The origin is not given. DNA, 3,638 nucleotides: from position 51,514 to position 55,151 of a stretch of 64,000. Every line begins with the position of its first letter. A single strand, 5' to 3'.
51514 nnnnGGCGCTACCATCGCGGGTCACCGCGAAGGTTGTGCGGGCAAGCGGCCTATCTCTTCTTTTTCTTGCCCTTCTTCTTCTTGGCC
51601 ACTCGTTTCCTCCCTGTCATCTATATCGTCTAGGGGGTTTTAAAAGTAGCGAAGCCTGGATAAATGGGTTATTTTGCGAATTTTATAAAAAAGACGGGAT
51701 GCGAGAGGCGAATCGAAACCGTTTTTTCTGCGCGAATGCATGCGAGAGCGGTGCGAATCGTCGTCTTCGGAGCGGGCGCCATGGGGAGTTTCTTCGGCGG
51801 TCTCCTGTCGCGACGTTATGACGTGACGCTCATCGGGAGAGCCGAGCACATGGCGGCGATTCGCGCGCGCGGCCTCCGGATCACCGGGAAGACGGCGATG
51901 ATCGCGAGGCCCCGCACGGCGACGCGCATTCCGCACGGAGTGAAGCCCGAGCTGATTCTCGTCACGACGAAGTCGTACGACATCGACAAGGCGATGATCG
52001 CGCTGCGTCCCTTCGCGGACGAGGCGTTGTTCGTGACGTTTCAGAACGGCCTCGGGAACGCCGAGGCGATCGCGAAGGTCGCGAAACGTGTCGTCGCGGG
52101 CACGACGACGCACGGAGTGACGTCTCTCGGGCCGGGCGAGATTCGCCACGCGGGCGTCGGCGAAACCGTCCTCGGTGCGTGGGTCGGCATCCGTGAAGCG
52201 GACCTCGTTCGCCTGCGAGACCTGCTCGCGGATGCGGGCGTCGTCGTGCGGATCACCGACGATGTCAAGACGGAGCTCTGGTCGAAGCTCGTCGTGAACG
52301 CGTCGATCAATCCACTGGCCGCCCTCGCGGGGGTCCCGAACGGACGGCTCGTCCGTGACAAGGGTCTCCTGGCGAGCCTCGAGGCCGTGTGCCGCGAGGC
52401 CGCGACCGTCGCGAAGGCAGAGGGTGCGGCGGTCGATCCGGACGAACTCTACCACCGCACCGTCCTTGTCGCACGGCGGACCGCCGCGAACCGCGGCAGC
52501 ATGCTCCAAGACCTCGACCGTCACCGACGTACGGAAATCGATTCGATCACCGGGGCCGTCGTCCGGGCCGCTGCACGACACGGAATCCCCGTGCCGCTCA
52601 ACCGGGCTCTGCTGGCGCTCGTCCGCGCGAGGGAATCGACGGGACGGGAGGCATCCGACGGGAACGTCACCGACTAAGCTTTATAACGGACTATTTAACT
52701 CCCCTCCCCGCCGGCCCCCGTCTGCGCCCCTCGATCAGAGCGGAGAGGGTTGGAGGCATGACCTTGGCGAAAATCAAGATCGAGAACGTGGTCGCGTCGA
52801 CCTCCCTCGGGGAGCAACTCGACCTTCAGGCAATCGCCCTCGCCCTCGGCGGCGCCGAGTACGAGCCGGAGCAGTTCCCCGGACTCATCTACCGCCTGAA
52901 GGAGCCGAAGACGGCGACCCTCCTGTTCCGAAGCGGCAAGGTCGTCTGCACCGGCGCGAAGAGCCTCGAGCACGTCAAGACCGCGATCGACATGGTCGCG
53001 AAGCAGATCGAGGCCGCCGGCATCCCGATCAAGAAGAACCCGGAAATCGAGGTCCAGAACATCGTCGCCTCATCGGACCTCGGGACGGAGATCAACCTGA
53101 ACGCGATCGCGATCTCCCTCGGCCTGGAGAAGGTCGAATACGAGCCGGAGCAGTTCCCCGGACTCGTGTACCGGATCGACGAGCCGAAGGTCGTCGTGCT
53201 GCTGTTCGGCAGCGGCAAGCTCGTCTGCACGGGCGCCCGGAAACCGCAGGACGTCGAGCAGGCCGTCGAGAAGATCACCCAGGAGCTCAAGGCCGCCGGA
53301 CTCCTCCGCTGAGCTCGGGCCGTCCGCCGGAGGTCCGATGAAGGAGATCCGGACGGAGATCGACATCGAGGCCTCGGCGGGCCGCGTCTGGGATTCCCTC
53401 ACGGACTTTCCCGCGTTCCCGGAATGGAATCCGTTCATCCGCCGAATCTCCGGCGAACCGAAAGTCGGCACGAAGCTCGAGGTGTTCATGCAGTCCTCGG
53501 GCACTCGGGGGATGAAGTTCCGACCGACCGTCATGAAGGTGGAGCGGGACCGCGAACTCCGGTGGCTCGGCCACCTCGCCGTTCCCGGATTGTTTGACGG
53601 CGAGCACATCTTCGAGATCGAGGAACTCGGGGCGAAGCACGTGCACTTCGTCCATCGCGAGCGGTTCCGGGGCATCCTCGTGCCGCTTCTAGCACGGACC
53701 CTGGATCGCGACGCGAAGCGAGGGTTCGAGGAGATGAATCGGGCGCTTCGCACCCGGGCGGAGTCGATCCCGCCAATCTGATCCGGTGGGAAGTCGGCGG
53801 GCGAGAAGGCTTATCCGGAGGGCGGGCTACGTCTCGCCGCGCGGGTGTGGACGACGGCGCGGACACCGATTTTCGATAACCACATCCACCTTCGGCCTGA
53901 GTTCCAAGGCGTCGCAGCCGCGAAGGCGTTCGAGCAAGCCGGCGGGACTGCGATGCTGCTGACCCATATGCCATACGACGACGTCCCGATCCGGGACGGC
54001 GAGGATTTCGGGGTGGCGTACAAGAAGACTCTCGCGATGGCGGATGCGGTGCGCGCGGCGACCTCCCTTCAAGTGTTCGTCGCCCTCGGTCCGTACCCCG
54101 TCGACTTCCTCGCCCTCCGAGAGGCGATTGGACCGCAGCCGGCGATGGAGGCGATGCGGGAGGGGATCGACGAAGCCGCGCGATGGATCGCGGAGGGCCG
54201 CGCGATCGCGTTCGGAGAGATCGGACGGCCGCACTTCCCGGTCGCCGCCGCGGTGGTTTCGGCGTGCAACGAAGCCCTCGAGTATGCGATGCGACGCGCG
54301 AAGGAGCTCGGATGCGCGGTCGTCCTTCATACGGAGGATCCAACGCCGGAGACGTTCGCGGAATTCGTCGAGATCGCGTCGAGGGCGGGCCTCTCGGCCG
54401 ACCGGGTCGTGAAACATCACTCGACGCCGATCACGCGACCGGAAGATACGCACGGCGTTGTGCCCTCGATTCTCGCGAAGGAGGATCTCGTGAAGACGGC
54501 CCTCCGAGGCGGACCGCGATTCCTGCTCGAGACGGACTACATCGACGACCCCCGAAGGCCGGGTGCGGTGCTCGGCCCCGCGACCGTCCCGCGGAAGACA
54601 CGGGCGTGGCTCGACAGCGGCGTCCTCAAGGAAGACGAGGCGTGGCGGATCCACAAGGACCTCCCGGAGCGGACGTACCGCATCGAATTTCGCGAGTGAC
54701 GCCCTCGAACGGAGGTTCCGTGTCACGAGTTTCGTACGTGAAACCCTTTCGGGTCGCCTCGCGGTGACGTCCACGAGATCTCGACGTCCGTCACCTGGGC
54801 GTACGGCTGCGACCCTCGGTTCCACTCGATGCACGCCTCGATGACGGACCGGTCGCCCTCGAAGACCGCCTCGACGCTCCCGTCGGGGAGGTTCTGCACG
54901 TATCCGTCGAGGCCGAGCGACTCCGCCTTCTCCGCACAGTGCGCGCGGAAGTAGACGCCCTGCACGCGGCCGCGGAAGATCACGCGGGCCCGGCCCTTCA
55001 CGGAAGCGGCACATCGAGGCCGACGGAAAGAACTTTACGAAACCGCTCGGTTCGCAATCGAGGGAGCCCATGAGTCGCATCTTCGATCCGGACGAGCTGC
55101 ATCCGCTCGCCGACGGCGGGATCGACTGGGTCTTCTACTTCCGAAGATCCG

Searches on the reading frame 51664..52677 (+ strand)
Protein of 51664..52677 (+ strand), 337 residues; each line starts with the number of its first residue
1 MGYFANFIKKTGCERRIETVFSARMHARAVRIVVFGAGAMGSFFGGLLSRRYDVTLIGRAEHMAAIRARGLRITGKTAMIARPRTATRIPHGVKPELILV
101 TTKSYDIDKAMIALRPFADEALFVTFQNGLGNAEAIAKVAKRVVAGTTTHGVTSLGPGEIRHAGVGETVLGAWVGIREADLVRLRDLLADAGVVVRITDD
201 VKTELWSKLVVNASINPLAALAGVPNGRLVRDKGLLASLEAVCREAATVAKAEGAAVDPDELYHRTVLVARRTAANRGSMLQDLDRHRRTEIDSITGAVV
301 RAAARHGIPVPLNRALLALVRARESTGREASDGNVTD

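Call 50: search_protein_families(library=pfam, proteins=[window:51664-52677:+], max_evalue=0.00001)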
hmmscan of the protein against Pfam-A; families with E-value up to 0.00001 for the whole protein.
window:51664-52677:+ (337 aa): 2 families
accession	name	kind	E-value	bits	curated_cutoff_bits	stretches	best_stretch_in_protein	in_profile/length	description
PF08546.17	ApbA_C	-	1e-38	132.9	22.7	1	200-324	1-125/125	Ketopantoate reductase PanE/ApbA C terminal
PF02558.23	ApbA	-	5.6e-35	120.6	22.2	1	32-173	1-148/150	Ketopantoate reductase PanE/ApbA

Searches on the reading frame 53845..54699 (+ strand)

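Call 50: search_protein_families(library=pfam, proteins=[window:53845-54699:+], max_evalue=0.00001)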
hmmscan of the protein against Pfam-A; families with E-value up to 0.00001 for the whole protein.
window:53845-54699:+ (284 aa): 1 family
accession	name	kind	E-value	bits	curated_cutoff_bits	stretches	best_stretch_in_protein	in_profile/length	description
PF01026.27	TatD_DNase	-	2.5e-27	96.3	27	1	10-278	1-252/253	TatD related DNase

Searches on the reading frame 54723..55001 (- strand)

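Call 50: search_protein_families(library=pfam, proteins=[window:54723-55001:-], max_evalue=0.00001)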
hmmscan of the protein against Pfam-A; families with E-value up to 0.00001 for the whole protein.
window:54723-55001:- (92 aa): 1 family
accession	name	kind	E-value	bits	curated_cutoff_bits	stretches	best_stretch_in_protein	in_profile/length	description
PF00708.24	Acylphosphatase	-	1.1e-24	86.9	22.5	1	6-89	2-85/85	Acylphosphatase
